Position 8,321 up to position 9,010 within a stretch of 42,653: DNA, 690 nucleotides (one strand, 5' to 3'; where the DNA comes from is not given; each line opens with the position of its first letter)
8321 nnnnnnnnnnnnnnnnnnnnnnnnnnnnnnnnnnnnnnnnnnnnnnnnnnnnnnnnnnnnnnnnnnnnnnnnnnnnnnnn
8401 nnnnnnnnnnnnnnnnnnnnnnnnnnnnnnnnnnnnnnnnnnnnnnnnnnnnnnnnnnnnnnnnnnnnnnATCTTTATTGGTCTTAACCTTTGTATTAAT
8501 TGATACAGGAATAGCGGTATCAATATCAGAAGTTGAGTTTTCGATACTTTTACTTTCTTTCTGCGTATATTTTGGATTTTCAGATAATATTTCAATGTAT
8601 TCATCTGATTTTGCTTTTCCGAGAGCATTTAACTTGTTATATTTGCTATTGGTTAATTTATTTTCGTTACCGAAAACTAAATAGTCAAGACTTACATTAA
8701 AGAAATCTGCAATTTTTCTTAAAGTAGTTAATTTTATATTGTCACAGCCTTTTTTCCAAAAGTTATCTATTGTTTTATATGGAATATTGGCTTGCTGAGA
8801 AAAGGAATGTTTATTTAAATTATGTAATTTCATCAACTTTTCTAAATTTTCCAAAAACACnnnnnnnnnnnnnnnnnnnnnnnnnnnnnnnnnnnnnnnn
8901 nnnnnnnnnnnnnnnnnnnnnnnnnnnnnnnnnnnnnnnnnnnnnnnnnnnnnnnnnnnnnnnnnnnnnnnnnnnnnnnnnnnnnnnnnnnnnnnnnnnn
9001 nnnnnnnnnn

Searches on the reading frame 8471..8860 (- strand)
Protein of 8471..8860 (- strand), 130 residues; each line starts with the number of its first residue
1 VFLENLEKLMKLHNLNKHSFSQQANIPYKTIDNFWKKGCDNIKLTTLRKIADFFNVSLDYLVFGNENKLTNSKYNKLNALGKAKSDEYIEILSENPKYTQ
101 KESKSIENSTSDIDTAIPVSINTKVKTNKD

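Call 49: search_protein_families(library=pfam, proteins=[window:8471-8860:-], max_evalue=0.001)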
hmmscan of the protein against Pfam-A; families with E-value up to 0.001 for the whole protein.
window:8471-8860:- (130 aa): 2 families
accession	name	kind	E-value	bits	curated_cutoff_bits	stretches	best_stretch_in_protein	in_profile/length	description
PF13443.12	HTH_26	-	1.2e-08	35.5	22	1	5-58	1-54/63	Cro/C1-type HTH DNA-binding domain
PF01381.28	HTH_3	-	0.00024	21.5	23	1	6-61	1-55/55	Helix-turn-helix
